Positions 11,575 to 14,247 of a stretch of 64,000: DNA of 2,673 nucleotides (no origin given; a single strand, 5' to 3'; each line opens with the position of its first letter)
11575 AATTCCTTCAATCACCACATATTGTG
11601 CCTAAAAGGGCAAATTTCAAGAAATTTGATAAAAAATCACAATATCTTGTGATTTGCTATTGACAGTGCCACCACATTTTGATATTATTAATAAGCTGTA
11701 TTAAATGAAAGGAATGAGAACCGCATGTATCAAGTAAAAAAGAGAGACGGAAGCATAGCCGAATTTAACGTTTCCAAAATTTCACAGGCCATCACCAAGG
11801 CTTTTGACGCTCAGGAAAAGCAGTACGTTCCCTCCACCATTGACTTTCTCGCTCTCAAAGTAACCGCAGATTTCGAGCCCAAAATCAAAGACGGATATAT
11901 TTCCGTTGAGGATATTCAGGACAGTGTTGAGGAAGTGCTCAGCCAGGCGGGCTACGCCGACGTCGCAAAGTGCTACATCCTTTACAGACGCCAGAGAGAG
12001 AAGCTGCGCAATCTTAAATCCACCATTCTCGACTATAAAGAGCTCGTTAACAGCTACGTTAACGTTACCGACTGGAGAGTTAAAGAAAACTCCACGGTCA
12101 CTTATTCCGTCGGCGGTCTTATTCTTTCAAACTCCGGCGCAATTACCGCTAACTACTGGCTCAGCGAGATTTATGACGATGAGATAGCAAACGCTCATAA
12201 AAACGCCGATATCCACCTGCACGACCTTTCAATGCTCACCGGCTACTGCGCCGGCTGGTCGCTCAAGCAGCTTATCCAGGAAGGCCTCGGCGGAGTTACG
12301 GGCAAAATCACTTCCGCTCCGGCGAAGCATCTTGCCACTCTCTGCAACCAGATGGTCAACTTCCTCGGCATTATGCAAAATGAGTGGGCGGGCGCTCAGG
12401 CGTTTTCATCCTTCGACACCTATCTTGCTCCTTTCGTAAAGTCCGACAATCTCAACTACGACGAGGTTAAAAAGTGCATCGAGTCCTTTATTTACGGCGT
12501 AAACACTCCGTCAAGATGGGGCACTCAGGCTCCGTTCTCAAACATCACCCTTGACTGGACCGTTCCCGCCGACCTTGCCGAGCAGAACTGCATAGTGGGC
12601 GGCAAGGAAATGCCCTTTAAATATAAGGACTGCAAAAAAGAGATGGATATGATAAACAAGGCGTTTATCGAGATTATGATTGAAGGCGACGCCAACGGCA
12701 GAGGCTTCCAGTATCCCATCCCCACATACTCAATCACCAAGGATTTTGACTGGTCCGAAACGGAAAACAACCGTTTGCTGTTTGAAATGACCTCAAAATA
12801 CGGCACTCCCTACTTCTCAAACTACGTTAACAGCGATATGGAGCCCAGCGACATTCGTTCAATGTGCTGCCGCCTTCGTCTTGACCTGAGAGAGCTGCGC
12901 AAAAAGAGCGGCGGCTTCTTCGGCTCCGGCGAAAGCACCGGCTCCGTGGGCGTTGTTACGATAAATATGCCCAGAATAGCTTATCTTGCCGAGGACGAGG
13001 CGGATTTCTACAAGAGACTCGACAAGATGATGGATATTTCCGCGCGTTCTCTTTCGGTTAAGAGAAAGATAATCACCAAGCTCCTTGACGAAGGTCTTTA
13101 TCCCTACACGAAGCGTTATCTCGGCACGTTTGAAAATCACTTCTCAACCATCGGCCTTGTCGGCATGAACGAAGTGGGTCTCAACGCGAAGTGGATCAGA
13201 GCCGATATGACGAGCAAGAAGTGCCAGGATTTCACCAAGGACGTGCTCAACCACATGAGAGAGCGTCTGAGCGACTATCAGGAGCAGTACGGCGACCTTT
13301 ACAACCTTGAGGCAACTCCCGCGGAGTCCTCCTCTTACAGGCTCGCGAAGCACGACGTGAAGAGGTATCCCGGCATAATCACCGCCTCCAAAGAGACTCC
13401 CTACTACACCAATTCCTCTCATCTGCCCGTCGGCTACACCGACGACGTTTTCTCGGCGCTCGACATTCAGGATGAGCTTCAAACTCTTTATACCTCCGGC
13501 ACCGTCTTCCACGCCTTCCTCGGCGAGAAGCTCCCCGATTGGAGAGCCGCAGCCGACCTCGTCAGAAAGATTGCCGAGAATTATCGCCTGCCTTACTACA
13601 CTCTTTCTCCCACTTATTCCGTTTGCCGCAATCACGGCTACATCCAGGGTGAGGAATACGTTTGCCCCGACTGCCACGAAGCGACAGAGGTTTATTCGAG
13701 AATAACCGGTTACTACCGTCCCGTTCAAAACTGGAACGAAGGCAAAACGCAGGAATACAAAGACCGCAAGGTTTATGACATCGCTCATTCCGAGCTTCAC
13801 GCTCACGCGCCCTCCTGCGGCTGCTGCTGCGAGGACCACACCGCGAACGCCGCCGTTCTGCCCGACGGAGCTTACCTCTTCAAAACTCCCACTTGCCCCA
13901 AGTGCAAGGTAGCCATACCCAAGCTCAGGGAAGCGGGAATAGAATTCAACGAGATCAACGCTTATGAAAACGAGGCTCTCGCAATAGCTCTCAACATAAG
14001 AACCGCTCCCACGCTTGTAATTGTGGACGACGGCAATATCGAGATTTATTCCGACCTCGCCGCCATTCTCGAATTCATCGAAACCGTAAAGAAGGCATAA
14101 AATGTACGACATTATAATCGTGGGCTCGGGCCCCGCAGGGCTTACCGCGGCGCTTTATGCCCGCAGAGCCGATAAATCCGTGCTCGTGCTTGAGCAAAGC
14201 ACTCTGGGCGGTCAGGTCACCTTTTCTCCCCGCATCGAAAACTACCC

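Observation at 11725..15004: Class III RNR fused to a CxxC redoxin-like domain, followed 1 nt later by a TrxR homologue lacking the NADPH motif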

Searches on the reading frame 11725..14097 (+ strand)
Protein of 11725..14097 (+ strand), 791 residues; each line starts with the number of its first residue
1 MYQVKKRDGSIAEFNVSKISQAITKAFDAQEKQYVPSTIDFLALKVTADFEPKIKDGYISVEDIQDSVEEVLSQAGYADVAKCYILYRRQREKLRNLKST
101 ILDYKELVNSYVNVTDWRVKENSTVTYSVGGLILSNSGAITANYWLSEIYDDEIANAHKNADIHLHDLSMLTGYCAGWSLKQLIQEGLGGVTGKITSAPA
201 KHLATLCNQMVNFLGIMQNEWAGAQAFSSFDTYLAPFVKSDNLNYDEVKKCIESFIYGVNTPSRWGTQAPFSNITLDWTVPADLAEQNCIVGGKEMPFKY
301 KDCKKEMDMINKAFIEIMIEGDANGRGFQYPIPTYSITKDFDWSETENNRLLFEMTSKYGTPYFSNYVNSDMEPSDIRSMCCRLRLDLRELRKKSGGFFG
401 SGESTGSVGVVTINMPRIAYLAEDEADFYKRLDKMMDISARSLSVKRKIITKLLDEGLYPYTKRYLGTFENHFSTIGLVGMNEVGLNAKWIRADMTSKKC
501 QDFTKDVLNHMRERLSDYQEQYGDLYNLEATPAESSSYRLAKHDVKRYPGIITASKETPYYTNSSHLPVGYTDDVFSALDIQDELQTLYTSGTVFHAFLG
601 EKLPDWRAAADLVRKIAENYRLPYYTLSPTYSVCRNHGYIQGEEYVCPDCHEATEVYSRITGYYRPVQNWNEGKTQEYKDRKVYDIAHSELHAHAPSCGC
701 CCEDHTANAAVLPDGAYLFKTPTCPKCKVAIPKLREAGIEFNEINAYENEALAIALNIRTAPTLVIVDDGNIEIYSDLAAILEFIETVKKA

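Call 3: search_protein_families(library=pfam, proteins=[window:11725-14097:+], max_evalue=1)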
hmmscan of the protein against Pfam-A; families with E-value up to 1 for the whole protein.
window:11725-14097:+ (791 aa): 5 families
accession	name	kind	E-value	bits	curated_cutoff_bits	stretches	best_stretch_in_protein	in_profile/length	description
PF13597.11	NRDD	-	5.8e-189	629.8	26.2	1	121-684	1-562/562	Anaerobic ribonucleoside-triphosphate reductase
PF03477.21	ATP-cone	-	1.7e-21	77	25.8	1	3-92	2-87/88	ATP cone domain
PF00462.30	Glutaredoxin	-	2.7e-06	27.9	22.9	1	718-766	3-55/60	Glutaredoxin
PF00085.26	Thioredoxin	-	0.0003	21.2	23.5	1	719-772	25-84/103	Thioredoxin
PF13098.12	Thioredoxin_2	-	0.041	14.7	27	0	730-774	47-87/104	Thioredoxin-like domain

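Call 4: search_protein_families(library=ncbifam, proteins=[window:11725-14097:+], max_evalue=1)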
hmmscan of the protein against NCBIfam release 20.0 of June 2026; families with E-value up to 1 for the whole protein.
window:11725-14097:+ (791 aa): 26 families (the best 25 are shown)
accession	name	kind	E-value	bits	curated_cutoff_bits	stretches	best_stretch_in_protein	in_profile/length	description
NF006126.0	PRK08270.1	equivalog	0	1133.6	548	1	1-686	2-683/684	ribonucleoside triphosphate reductase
TIGR02487.1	NrdD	equivalog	3.4e-150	501.4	326.35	1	121-682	2-579/581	anaerobic ribonucleoside-triphosphate reductase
NF006358.0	PRK08579.1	equivalog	4.2e-118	395.2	585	2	104-395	9-297/624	anaerobic ribonucleoside triphosphate reductase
NF005497.0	PRK07111.1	equivalog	1.5e-76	258.3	764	3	2-240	3-235/746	anaerobic ribonucleoside triphosphate reductase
NF006127.0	PRK08271.1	equivalog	4.6e-68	230.2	545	1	150-685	95-628/631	anaerobic ribonucleoside-triphosphate reductase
TIGR02827.1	RNR_anaer_Bdell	equivalog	4e-57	194.1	568.3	1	149-681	67-594/596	anaerobic ribonucleoside-triphosphate reductase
NF006732.0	PRK09263.1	equivalog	9.7e-56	189.5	657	1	2-682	3-703/712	anaerobic ribonucleoside-triphosphate reductase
NF011292.0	PRK14704.1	equivalog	1.1e-31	110.1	736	1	119-681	27-614/618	anaerobic ribonucleoside triphosphate reductase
NF009028.0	PRK12364.1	equivalog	6.4e-17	60.8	1377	1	3-107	2-107/842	ribonucleoside-diphosphate reductase subunit alpha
NF005544.0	PRK07207.1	equivalog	1.2e-14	53.1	965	1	2-100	34-139/965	ribonucleoside-diphosphate reductase subunit alpha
NF005010.0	PRK06406.1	subfamily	1.8e-14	53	1125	1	3-101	6-105/771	vitamin B12-dependent ribonucleotide reductase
NF009029.0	PRK12365.1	equivalog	4e-14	51.6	1350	1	3-109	119-232/1046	ribonucleoside-diphosphate reductase subunit alpha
NF006207.0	PRK08332.1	equivalog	4.7e-10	37.3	2400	1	3-108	5-109/1684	vitamin B12-dependent ribonucleotide reductase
NF041212.1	Uxx_star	subfamily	2.9e-05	24.2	66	1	718-774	3-62/70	Uxx-star family glutaredoxin-like (seleno)protein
TIGR02196.1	GlrX_YruB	hypoth_equivalog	3.4e-05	24.2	88.55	1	718-766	4-56/74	glutaredoxin-like protein, YruB-family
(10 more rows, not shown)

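Call 13: find_homologous_proteins(query=window:11725-14097:+, max_evalue=1e-30)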
Query window:11725-14097:+ (791 aa): 8000 proteins with E <= 1e-30 among 8000 candidates; the best 120 are listed.
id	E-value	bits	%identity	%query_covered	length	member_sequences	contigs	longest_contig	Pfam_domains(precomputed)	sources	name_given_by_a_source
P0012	0.0e+0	1841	100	100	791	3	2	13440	PF00462.31,PF03477.22,PF13597.12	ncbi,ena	-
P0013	0.0e+0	1735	-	-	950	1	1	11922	PF00085.27,PF03477.22,PF13597.12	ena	-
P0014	0.0e+0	1733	93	100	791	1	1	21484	PF00462.31,PF03477.22,PF13597.12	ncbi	-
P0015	0.0e+0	1732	93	100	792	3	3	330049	PF00462.31,PF03477.22,PF13597.12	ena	-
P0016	0.0e+0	1699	91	100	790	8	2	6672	PF00462.31,PF00085.27,PF03477.22,PF13597.12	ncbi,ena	-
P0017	0.0e+0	1673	89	100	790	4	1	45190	PF00462.31,PF03477.22,PF13597.12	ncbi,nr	ncbi:MAG: ribonucleoside triphosphate reductase [Clostridia bacterium]|nr:ribonucleoside triphosphat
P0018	0.0e+0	1660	89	100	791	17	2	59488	PF00462.31,PF00085.27,PF03477.22,PF13597.12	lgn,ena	-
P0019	0.0e+0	1655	89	100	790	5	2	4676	PF03477.22,PF13597.12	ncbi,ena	-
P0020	0.0e+0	1651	89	100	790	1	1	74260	PF00085.27,PF03477.22,PF13597.12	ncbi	-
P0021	0.0e+0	1647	88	100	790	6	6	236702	PF03477.22,PF13597.12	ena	-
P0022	0.0e+0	1646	89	100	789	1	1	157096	PF03477.22,PF13597.12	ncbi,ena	-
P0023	0.0e+0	1644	89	100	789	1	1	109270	PF03477.22,PF13597.12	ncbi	-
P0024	0.0e+0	1644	88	100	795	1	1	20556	PF03477.22,PF13597.12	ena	-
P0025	0.0e+0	1640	88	100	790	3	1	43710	PF00085.27,PF03477.22,PF13597.12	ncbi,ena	-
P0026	0.0e+0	1640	87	100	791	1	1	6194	PF00462.31,PF03477.22,PF13597.12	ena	-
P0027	0.0e+0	1628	87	100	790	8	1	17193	PF03477.22,PF13597.12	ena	-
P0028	0.0e+0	1626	87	100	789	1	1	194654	PF03477.22,PF13597.12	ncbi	-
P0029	0.0e+0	1626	87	100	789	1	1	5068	PF03477.22,PF13597.12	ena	-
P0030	0.0e+0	1588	86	100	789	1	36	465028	PF03477.22,PF13597.12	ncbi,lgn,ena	-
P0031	0.0e+0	1588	86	100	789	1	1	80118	PF03477.22,PF13597.12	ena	-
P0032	0.0e+0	1588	86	100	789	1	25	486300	PF03477.22,PF13597.12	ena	-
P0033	0.0e+0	1587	86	100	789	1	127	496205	PF03477.22,PF13597.12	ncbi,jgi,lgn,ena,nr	ncbi:MAG: ribonucleoside triphosphate reductase [Clostridium sp.]|jgi:ribonucleoside-triphosphate re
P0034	0.0e+0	1587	86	100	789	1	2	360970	PF03477.22,PF13597.12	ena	-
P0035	0.0e+0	1587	86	100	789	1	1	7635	PF03477.22,PF13597.12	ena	-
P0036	0.0e+0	1586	86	100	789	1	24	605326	PF03477.22,PF13597.12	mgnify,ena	mgnify:FL=1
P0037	0.0e+0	1586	86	100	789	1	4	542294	PF03477.22,PF13597.12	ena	-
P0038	0.0e+0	1586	86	100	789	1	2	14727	PF03477.22,PF13597.12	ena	-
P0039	0.0e+0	1586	86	100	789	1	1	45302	PF03477.22,PF13597.12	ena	-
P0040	0.0e+0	1586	86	100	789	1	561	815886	PF03477.22,PF13597.12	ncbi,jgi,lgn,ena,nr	ncbi:MAG: ribonucleoside triphosphate reductase [Clostridium sp.]|jgi:anaerobic ribonucleoside-triph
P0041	0.0e+0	1586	86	100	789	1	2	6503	PF03477.22,PF13597.12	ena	-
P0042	0.0e+0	1586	86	100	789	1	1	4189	PF03477.22,PF13597.12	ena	-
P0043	0.0e+0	1586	86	100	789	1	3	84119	PF03477.22,PF13597.12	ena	-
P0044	0.0e+0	1586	86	100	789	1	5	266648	PF03477.22,PF13597.12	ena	-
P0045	0.0e+0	1585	86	100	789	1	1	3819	PF03477.22,PF13597.12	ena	-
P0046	0.0e+0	1585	86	100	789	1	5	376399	PF03477.22,PF13597.12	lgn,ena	-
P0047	0.0e+0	1585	86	100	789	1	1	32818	PF03477.22,PF13597.12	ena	-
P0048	0.0e+0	1585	86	100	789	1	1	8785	PF03477.22,PF13597.12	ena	-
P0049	0.0e+0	1585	86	100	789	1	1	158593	PF03477.22,PF13597.12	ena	-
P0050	0.0e+0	1585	86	100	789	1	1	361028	PF03477.22,PF13597.12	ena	-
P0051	0.0e+0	1585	86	100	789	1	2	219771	PF03477.22,PF13597.12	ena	-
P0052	0.0e+0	1585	86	100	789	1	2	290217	PF03477.22,PF13597.12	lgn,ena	-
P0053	0.0e+0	1585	86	100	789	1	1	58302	PF03477.22,PF13597.12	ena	-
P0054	0.0e+0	1585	86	100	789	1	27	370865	PF03477.22,PF13597.12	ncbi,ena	-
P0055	0.0e+0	1585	86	100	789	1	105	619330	PF03477.22,PF13597.12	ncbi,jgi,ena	jgi:anaerobic ribonucleoside-triphosphate reductase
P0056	0.0e+0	1584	86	100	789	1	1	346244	PF03477.22,PF13597.12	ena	-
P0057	0.0e+0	1584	86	100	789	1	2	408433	PF03477.22,PF13597.12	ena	-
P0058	0.0e+0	1584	86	100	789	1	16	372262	PF03477.22,PF13597.12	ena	-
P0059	0.0e+0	1584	86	100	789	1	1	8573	PF03477.22,PF13597.12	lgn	-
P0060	0.0e+0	1584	86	100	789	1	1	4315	PF03477.22,PF13597.12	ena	-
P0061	0.0e+0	1584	86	100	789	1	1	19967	PF03477.22,PF13597.12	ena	-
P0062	0.0e+0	1584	86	100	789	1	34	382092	PF03477.22,PF13597.12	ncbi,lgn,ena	-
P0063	0.0e+0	1584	86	100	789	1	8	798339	PF03477.22,PF13597.12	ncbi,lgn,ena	-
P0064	0.0e+0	1584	86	100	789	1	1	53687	PF03477.22,PF13597.12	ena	-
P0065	0.0e+0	1584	86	100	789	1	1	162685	PF03477.22,PF13597.12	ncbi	-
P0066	0.0e+0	1584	86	100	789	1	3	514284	PF03477.22,PF13597.12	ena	-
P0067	0.0e+0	1584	86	100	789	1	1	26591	PF03477.22,PF13597.12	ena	-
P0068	0.0e+0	1584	86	100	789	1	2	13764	PF03477.22,PF13597.12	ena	-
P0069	0.0e+0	1584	86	100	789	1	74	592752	PF03477.22,PF13597.12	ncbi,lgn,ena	-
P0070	0.0e+0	1584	86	100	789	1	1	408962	PF03477.22,PF13597.12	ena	-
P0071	0.0e+0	1584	86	100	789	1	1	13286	PF03477.22,PF13597.12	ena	-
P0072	0.0e+0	1584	86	100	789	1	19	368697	PF03477.22,PF13597.12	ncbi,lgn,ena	-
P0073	0.0e+0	1584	86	100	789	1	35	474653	PF03477.22,PF13597.12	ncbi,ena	-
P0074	0.0e+0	1584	86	100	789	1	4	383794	PF03477.22,PF13597.12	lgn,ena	-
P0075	0.0e+0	1584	86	100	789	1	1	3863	PF03477.22,PF13597.12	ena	-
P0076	0.0e+0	1584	86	100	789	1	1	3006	PF03477.22,PF13597.12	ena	-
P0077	0.0e+0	1584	86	100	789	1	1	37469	PF03477.22,PF13597.12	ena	-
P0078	0.0e+0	1584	86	100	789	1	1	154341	PF03477.22,PF13597.12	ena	-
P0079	0.0e+0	1583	86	100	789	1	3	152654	PF03477.22,PF13597.12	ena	-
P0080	0.0e+0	1583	86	100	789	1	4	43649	PF03477.22,PF13597.12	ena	-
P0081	0.0e+0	1583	86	100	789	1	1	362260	PF03477.22,PF13597.12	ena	-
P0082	0.0e+0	1583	86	100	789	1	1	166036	PF03477.22,PF13597.12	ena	-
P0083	0.0e+0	1583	86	100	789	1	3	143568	PF03477.22,PF13597.12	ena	-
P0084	0.0e+0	1583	86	100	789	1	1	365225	PF03477.22,PF13597.12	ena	-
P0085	0.0e+0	1583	86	100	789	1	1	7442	PF03477.22,PF13597.12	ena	-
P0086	0.0e+0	1583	86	100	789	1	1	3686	PF03477.22,PF13597.12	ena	-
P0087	0.0e+0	1583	86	100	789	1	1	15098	PF03477.22,PF13597.12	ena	-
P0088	0.0e+0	1583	86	100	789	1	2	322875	PF03477.22,PF13597.12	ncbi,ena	-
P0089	0.0e+0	1583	86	100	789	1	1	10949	PF03477.22,PF13597.12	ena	-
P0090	0.0e+0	1583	86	100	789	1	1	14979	PF03477.22,PF13597.12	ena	-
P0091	0.0e+0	1583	86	100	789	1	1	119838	PF03477.22,PF13597.12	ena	-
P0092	0.0e+0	1583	86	100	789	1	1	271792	PF03477.22,PF13597.12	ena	-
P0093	0.0e+0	1583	86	100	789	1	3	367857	PF03477.22,PF13597.12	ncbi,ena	-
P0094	0.0e+0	1583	86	100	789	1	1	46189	PF03477.22,PF13597.12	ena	-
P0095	0.0e+0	1583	86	100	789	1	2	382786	PF03477.22,PF13597.12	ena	-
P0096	0.0e+0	1583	86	100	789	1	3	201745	PF03477.22,PF13597.12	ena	-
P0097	0.0e+0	1583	86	100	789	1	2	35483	PF03477.22,PF13597.12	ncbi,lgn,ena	-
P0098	0.0e+0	1583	86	100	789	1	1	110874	PF03477.22,PF13597.12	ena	-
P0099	0.0e+0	1583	86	100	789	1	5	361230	PF03477.22,PF13597.12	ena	-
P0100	0.0e+0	1583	86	100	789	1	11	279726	PF03477.22,PF13597.12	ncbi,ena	-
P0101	0.0e+0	1583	86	100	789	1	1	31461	PF03477.22,PF13597.12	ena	-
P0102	0.0e+0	1583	86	100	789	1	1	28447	PF03477.22,PF13597.12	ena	-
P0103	0.0e+0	1582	86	100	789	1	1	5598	PF03477.22,PF13597.12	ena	-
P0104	0.0e+0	1582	86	100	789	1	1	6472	PF03477.22,PF13597.12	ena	-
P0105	0.0e+0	1582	86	100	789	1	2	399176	PF03477.22,PF13597.12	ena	-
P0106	0.0e+0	1582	86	100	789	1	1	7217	PF03477.22,PF13597.12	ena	-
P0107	0.0e+0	1582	86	100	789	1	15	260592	PF03477.22,PF13597.12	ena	-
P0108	0.0e+0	1582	86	100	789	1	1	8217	PF03477.22,PF13597.12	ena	-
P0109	0.0e+0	1582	86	100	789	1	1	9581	PF03477.22,PF13597.12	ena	-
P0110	0.0e+0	1582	86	100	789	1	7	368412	PF03477.22,PF13597.12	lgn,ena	-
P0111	0.0e+0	1582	86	100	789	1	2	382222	PF03477.22,PF13597.12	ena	-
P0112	0.0e+0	1582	86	100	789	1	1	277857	PF03477.22,PF13597.12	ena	-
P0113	0.0e+0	1582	86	100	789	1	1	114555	PF03477.22,PF13597.12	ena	-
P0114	0.0e+0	1582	86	100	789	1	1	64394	PF03477.22,PF13597.12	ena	-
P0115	0.0e+0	1582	86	100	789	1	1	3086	PF03477.22,PF13597.12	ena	-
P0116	0.0e+0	1582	86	100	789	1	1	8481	PF03477.22,PF13597.12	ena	-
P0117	0.0e+0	1582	86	100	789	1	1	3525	PF03477.22,PF13597.12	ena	-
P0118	0.0e+0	1582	86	100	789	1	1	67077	PF03477.22,PF13597.12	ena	-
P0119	0.0e+0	1581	86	100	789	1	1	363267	PF03477.22,PF13597.12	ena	-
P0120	0.0e+0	1581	86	100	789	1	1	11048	PF03477.22,PF13597.12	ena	-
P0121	0.0e+0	1581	86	100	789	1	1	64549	PF03477.22,PF13597.12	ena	-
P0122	0.0e+0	1581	86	100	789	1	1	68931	PF03477.22,PF13597.12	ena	-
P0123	0.0e+0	1581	86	100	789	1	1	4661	PF03477.22,PF13597.12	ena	-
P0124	0.0e+0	1581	86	100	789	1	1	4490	PF03477.22,PF13597.12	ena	-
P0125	0.0e+0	1581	86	100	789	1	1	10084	PF03477.22,PF13597.12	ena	-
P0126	0.0e+0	1581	85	100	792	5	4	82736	PF00085.27,PF03477.22,PF13597.12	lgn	-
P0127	0.0e+0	1581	86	100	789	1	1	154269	PF03477.22,PF13597.12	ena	-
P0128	0.0e+0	1581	86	100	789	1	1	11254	PF03477.22,PF13597.12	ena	-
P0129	0.0e+0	1581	85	100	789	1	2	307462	PF03477.22,PF13597.12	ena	-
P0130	0.0e+0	1581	86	100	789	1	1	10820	PF03477.22,PF13597.12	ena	-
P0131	0.0e+0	1581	86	100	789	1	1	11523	PF03477.22,PF13597.12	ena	-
